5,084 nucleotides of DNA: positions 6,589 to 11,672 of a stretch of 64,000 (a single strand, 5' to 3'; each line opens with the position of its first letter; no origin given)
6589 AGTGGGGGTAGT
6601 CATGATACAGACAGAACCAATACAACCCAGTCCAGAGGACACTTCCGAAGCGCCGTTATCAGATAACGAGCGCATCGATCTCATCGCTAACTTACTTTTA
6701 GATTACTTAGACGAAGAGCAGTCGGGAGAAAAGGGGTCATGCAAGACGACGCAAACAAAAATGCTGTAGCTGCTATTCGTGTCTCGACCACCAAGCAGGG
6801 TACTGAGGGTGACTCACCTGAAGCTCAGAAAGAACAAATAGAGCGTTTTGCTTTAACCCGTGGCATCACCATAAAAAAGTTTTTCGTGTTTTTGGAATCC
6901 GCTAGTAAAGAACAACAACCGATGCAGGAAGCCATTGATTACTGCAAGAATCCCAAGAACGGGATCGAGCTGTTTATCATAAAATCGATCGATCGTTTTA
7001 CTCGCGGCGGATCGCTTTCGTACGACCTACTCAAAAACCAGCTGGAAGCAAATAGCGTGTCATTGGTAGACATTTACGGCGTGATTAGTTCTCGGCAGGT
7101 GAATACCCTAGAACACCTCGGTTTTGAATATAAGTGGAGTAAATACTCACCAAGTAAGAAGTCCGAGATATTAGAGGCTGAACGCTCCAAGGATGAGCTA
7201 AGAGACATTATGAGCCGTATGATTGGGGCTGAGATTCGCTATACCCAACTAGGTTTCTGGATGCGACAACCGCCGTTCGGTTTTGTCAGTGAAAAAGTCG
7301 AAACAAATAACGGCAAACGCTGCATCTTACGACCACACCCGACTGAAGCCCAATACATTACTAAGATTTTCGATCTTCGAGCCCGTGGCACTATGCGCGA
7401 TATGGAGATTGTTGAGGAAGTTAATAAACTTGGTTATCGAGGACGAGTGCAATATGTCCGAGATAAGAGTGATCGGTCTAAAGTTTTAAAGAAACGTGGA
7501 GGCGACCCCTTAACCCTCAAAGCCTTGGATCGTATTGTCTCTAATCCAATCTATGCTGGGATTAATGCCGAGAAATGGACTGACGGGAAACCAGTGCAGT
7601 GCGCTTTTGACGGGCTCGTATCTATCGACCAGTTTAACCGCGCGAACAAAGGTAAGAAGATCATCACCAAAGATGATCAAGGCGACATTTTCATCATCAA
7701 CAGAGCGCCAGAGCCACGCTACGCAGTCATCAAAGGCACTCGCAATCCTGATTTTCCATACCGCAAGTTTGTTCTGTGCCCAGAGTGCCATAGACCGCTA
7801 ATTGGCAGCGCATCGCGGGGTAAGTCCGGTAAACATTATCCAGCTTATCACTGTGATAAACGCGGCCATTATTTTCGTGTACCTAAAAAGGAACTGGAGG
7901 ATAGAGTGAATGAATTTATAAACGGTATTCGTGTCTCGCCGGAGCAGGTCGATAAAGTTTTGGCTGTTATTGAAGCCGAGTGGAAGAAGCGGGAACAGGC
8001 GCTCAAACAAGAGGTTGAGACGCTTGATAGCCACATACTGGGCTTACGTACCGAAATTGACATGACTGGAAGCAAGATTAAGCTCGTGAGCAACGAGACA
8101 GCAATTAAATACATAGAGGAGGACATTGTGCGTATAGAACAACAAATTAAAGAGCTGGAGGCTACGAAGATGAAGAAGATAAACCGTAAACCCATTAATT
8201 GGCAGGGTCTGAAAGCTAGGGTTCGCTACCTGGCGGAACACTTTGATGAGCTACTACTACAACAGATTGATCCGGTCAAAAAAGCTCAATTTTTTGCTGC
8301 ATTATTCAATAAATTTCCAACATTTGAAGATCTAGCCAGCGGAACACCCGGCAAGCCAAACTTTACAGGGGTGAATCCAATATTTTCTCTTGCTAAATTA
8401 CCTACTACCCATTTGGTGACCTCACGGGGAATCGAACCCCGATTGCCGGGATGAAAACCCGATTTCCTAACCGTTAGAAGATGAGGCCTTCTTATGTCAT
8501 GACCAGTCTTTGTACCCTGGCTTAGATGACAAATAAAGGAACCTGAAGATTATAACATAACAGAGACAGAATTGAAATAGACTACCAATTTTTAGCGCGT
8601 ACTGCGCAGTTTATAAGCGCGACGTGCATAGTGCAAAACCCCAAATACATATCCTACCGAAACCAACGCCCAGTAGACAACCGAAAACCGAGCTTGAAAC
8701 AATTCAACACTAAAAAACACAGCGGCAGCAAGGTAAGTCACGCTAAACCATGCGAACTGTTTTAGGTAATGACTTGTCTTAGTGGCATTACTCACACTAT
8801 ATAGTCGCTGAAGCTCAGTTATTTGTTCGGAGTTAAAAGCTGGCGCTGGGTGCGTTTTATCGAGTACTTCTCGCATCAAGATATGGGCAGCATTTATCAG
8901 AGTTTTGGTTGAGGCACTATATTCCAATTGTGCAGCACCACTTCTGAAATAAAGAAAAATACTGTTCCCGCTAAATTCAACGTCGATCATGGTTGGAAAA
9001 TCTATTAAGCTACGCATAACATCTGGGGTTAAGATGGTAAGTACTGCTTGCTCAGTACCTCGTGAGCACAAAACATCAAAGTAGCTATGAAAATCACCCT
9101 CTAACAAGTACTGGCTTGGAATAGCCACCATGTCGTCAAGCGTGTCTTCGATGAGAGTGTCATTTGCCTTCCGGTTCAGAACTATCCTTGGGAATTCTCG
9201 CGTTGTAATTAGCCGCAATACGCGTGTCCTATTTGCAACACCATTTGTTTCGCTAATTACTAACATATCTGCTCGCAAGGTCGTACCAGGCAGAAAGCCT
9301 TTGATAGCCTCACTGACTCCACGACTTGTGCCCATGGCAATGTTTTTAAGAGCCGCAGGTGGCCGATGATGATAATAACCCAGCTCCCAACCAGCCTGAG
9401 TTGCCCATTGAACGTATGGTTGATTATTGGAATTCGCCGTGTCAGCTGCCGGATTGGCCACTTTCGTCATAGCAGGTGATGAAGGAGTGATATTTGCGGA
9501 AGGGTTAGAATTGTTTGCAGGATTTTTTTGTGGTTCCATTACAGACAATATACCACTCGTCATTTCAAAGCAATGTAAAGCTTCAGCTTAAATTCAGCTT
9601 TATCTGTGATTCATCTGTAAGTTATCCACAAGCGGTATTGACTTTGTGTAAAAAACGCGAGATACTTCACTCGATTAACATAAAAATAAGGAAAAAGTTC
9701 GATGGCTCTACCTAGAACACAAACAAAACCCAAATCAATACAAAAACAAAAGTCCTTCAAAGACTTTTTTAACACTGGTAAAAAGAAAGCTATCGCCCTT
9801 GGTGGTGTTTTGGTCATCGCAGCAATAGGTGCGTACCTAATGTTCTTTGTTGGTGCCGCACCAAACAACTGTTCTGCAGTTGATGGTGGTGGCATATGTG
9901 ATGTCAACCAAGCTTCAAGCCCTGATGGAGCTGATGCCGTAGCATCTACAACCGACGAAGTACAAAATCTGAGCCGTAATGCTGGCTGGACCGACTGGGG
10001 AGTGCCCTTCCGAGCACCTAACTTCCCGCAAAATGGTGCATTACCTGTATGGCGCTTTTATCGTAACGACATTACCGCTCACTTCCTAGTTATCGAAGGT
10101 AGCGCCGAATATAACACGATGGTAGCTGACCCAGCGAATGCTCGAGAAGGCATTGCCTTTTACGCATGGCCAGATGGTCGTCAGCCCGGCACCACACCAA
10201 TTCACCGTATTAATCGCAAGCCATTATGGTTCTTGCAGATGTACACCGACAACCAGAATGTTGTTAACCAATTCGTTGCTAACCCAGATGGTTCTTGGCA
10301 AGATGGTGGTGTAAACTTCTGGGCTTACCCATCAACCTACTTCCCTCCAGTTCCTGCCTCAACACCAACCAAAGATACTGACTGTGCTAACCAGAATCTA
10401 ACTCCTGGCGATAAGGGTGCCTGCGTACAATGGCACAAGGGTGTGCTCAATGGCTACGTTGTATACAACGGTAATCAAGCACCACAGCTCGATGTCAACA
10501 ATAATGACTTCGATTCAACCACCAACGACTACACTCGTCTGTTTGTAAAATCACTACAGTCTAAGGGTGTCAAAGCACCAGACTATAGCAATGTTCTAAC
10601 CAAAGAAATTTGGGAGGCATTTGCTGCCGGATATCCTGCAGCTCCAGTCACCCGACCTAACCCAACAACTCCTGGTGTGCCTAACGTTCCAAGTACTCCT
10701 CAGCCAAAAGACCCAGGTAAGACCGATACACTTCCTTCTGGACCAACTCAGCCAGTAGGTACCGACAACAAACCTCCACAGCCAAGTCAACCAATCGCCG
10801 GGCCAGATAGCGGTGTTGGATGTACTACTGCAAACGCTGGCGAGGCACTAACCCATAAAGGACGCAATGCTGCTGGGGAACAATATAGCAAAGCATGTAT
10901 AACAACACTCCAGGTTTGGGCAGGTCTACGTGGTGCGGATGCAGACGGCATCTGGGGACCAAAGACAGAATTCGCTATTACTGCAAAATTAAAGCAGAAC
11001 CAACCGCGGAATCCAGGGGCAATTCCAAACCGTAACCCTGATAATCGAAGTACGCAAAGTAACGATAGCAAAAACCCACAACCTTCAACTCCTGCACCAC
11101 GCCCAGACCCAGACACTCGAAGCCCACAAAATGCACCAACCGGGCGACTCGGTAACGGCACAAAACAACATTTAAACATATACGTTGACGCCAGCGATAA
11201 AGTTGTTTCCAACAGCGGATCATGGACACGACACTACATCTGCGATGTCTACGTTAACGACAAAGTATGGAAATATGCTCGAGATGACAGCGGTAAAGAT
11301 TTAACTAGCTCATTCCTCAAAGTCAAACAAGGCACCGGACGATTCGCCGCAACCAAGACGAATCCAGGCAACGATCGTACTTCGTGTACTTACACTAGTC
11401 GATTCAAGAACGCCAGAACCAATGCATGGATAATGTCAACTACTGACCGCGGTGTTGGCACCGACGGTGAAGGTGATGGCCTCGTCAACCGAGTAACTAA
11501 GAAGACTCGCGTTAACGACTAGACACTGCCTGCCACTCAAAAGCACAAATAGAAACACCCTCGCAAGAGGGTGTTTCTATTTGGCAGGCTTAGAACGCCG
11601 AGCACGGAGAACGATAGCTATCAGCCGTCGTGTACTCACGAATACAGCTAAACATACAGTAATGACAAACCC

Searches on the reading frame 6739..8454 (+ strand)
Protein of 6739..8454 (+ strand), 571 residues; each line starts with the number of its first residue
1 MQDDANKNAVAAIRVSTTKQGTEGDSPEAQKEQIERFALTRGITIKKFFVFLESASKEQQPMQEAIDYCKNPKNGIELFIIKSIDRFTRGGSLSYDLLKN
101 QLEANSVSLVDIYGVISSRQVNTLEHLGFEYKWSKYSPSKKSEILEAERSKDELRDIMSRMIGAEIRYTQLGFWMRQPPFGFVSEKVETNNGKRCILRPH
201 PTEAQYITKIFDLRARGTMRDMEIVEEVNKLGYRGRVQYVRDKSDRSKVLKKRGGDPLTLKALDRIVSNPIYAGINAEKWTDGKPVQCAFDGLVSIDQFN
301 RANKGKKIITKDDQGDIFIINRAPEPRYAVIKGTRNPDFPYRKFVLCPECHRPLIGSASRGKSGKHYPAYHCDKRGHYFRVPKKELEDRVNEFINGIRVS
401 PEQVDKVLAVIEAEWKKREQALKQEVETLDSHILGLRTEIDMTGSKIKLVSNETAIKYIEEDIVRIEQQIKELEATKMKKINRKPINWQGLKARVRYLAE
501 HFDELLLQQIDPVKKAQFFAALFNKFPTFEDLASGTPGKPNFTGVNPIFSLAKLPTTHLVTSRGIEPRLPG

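Call 4: search_protein_families(library=pfam, proteins=[window:6739-8454:+], max_evalue=0.01)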
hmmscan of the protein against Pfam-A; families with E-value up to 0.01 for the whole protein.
window:6739-8454:+ (571 aa): 3 families
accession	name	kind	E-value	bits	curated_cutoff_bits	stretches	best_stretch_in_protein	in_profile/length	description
PF00239.26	Resolvase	-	4.5e-09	37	23.3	1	10-113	2-100/145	Resolvase, N terminal domain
PF07508.19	Recombinase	-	0.001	19.7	21.1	1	201-304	1-97/102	Recombinase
PF13408.12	Zn_ribbon_recom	-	0.0041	17.9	25.3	1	342-390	3-53/58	Recombinase zinc beta ribbon domain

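Call 5: search_protein_families(library=ncbifam, proteins=[window:6739-8454:+], max_evalue=0.01)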
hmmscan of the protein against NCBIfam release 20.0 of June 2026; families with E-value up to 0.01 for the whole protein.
window:6739-8454:+ (571 aa): 2 families
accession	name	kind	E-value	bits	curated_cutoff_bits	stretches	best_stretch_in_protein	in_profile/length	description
TIGR01084.1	mutY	equivalog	0.0015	18.1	286.5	1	479-534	11-65/277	A/G-specific adenine glycosylase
NF047343.1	SCCmet_CcrB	equivalog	0.0053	15.5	900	0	1-274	1-234/542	cassette chromosome recombinase CcrB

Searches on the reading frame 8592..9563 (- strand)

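Call 4: search_protein_families(library=pfam, proteins=[window:8592-9563:-], max_evalue=0.01)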
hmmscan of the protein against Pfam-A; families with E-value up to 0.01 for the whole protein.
window:8592-9563:- (323 aa): 1 family
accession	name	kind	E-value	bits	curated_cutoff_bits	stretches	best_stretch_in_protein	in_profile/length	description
PF11335.13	DUF3137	-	0.00025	21.4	26.1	1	157-220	48-113/139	Protein of unknown function (DUF3137)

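Call 5: search_protein_families(library=ncbifam, proteins=[window:8592-9563:-], max_evalue=0.01)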
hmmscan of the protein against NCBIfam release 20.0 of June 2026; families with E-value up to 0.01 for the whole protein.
window:8592-9563:- (323 aa): 0 families

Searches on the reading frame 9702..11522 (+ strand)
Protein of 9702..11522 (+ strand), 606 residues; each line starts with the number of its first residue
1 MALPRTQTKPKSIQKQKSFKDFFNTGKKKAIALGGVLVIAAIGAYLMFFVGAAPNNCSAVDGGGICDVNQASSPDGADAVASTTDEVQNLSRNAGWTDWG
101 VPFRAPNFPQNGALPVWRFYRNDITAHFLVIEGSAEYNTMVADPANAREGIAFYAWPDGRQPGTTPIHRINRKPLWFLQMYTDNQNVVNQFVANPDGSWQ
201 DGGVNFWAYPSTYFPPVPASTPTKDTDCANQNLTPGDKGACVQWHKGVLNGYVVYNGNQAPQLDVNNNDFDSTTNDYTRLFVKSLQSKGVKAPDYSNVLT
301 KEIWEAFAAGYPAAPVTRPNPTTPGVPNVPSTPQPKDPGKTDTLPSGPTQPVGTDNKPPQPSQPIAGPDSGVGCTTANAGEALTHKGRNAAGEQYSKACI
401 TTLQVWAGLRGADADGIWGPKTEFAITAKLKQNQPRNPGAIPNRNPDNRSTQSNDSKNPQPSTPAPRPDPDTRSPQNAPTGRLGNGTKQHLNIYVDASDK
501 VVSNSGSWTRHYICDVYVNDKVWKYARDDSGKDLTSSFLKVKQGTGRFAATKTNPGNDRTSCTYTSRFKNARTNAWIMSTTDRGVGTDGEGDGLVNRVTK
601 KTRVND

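Call 63: search_protein_families(library=pfam, proteins=[window:9702-11522:+], max_evalue=0.001)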
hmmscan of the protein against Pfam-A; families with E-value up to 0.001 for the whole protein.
window:9702-11522:+ (606 aa): 1 family
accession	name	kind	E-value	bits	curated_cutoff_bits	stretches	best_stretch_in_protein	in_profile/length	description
PF18885.6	DUF5648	-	2.2e-12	47.8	25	1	83-208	18-133/134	Domain of unknown function (DUF5648)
